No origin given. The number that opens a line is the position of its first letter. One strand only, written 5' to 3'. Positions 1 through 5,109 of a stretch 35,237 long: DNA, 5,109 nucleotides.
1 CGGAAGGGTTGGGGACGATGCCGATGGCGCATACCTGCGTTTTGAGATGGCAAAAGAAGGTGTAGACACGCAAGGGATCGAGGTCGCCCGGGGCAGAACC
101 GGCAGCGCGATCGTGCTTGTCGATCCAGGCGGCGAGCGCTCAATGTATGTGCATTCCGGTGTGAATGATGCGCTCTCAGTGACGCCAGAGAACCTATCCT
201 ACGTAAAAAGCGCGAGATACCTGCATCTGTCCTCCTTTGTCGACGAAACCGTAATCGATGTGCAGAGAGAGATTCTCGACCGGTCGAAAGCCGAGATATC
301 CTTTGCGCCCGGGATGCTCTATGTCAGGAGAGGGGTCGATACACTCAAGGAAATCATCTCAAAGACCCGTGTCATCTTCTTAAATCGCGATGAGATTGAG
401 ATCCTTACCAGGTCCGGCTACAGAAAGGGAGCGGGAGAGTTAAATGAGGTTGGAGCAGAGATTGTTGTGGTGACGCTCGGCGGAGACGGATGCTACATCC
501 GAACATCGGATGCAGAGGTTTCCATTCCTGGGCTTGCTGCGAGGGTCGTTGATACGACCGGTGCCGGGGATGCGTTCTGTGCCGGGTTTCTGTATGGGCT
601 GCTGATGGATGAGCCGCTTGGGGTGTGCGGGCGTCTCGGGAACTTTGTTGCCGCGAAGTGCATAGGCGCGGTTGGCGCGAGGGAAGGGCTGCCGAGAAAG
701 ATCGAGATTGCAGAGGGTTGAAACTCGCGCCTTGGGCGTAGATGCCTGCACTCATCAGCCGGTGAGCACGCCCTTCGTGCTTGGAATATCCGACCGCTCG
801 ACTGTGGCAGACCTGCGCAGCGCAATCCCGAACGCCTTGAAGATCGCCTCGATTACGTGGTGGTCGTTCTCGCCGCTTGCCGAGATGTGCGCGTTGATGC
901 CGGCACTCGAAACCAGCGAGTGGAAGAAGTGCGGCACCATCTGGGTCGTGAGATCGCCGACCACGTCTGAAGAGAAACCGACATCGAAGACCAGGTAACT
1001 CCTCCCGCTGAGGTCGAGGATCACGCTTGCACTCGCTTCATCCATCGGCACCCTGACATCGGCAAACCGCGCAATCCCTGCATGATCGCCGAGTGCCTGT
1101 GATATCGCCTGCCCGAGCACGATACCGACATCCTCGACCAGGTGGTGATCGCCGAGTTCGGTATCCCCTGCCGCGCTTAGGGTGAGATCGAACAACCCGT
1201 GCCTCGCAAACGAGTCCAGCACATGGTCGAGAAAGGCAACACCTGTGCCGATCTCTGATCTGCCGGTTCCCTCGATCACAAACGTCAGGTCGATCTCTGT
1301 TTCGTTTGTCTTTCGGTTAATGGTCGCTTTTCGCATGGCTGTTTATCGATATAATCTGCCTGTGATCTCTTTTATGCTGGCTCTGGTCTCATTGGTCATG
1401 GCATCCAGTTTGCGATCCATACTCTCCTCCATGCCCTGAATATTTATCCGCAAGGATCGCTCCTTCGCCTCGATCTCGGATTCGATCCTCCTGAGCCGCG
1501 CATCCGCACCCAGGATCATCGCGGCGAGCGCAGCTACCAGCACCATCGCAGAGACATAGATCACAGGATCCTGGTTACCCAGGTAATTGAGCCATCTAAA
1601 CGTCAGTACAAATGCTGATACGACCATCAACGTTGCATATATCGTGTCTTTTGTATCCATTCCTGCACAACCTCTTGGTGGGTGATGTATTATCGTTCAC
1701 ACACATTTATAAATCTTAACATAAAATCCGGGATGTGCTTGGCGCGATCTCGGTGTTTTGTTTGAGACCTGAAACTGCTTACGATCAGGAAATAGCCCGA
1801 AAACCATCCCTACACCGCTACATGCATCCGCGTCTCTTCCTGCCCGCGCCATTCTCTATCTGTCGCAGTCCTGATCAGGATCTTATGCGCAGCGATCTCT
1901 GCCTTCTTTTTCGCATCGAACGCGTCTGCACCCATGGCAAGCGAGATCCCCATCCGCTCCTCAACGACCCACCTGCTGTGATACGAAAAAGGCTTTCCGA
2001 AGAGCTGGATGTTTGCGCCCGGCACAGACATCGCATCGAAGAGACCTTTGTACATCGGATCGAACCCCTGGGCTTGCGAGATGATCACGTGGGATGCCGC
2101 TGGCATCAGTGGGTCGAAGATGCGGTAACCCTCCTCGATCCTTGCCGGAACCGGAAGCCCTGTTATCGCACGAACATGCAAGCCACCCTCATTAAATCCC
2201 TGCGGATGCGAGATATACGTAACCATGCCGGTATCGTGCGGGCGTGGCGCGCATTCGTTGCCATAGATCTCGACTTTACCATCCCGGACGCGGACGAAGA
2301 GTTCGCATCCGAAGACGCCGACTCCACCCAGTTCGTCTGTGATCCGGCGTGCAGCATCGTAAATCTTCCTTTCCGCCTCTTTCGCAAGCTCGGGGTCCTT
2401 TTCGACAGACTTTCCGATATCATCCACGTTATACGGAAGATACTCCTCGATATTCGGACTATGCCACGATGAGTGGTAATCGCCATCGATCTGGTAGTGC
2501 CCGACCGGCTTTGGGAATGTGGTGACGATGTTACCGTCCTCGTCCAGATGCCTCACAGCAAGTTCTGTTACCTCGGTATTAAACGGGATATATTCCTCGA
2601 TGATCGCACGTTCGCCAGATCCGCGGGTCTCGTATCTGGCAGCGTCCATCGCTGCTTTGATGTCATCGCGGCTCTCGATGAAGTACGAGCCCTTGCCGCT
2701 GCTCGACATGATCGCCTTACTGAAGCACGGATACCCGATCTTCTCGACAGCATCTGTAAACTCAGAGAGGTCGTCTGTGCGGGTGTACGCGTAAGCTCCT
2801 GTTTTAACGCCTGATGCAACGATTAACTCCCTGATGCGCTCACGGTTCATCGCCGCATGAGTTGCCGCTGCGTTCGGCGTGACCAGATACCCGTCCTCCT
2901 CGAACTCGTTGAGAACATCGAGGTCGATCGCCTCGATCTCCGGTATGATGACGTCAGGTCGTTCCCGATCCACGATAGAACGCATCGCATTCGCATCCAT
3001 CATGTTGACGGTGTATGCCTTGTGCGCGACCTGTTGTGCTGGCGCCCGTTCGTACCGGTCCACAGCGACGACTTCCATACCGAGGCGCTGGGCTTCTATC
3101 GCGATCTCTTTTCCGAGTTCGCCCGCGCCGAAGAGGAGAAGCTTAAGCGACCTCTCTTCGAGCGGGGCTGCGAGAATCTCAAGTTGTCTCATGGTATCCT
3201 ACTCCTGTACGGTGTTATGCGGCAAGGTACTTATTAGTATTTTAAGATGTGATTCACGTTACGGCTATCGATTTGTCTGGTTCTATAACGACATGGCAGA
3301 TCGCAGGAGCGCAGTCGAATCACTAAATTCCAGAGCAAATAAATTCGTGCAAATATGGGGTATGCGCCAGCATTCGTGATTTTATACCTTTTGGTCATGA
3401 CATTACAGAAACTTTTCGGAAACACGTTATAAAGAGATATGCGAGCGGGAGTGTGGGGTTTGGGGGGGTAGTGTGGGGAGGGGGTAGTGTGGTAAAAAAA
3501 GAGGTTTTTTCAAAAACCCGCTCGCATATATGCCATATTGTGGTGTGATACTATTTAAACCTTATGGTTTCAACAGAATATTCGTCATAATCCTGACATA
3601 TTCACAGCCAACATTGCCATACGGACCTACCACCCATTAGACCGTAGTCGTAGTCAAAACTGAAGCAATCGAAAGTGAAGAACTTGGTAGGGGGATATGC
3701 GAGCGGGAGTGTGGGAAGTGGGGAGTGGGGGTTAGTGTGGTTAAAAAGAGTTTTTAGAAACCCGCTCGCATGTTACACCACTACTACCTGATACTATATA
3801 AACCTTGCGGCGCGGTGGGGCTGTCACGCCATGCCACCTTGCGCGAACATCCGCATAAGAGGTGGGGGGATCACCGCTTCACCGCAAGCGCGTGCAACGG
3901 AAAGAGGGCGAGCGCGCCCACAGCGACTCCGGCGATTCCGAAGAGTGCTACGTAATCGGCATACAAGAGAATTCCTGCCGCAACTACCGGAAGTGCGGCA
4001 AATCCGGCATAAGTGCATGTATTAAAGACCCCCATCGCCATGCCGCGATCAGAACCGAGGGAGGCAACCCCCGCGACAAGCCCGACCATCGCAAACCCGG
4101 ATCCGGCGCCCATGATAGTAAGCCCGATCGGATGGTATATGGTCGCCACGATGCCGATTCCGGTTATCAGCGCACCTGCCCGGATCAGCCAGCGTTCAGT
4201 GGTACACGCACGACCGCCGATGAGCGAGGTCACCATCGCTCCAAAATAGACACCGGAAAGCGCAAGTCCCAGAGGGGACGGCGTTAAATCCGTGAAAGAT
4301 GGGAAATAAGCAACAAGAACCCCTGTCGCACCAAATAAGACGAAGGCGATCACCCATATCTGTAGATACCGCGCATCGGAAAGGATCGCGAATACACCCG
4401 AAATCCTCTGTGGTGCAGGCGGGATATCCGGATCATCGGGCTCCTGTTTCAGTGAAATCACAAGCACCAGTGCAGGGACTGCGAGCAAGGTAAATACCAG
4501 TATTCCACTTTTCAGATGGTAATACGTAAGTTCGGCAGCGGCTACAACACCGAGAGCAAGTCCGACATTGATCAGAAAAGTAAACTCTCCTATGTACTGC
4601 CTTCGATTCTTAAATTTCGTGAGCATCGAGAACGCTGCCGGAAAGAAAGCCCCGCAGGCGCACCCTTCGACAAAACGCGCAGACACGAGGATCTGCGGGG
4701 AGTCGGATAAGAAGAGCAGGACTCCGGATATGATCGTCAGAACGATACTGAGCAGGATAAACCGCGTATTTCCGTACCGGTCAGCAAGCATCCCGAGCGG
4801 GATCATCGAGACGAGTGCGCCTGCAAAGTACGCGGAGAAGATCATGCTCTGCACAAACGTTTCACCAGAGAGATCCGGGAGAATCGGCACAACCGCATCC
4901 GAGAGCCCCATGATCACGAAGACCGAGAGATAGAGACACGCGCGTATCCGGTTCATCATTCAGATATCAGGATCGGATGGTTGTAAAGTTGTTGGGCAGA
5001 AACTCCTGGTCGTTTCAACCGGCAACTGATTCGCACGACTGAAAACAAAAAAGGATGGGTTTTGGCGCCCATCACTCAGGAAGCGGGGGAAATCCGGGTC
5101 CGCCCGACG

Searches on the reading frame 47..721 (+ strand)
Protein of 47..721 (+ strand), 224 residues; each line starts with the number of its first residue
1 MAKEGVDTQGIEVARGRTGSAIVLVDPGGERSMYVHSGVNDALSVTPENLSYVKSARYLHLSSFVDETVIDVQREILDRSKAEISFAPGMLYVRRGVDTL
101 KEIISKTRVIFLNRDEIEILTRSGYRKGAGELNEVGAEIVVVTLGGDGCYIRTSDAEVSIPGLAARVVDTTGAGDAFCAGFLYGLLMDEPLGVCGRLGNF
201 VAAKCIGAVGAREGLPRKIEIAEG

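Call 70: search_protein_families(library=padloc, proteins=[window:47-721:+], max_evalue=0.001)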
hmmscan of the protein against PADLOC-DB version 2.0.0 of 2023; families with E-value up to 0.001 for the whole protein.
window:47-721:+ (224 aa): 0 families
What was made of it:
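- Tried and rejected: Ten further window ORFs gave no PADLOC hit (call 70).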

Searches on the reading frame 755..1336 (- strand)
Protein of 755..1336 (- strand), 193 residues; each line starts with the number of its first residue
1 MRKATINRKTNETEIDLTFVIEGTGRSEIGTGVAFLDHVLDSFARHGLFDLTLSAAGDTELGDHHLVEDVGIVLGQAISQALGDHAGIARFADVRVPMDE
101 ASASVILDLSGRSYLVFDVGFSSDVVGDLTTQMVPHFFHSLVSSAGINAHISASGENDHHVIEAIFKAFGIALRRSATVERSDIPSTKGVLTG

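Call 8: search_protein_families(library=pfam, proteins=[window:755-1336:-], max_evalue=0.001)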
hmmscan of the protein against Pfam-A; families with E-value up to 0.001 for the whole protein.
window:755-1336:- (193 aa): 1 family
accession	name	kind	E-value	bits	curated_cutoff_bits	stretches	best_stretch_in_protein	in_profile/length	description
PF00475.24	IGPD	-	2.2e-59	200.2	27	1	31-173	1-144/144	Imidazoleglycerol-phosphate dehydratase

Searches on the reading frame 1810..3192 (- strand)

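Call 8: search_protein_families(library=pfam, proteins=[window:1810-3192:-], max_evalue=0.001)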
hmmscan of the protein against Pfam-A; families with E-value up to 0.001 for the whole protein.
window:1810-3192:- (460 aa): 9 families
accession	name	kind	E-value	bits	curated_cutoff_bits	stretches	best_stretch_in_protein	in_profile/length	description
PF02222.28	ATP-grasp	-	1.1e-38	133.1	27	2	126-263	5-133/179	ATP-grasp domain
PF21244.3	PurT_C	-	6.6e-12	45.2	26.7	1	365-438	1-68/68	PurT, C-terminal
PF22660.2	RS_preATP-grasp-like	-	5.4e-10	40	27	1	20-111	6-94/98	Ribonucleotide synthetase preATP-grasp domain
PF02786.22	CPSase_L_D2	-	8.8e-07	29.1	19.8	1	123-225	8-110/211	Carbamoyl-phosphate synthase L chain, ATP binding domain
PF07478.18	Dala_Dala_lig_C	-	2.4e-06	27.7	24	1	135-340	13-195/204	D-ala D-ala ligase C-terminus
PF21360.3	PylC-like_N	-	3.6e-06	27.5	27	1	33-99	15-86/96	PylC-like, N-terminal domain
PF02826.25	2-Hacid_dh_C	-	2.7e-05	24.1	25.1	1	15-63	36-84/178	D-isomer specific 2-hydroxyacid dehydrogenase, NAD binding domain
PF01370.27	Epimerase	-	0.00019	21.4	20.9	1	22-112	6-96/240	NAD dependent epimerase/dehydratase family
PF04321.23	RmlD_sub_bind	-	0.00061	19.4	27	1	17-125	2-98/287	RmlD substrate binding domain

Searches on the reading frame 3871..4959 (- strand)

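Call 8: search_protein_families(library=pfam, proteins=[window:3871-4959:-], max_evalue=0.001)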
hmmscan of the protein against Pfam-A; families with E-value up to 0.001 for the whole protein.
window:3871-4959:- (362 aa): 2 families
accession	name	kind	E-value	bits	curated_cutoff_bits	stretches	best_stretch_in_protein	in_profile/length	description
PF07690.21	MFS_1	-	2.4e-31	109.3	33.4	2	9-222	1-228/347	Major Facilitator Superfamily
PF00083.30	Sugar_tr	-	4.2e-11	42.8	22.3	1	34-169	45-187/452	Sugar (and other) transporter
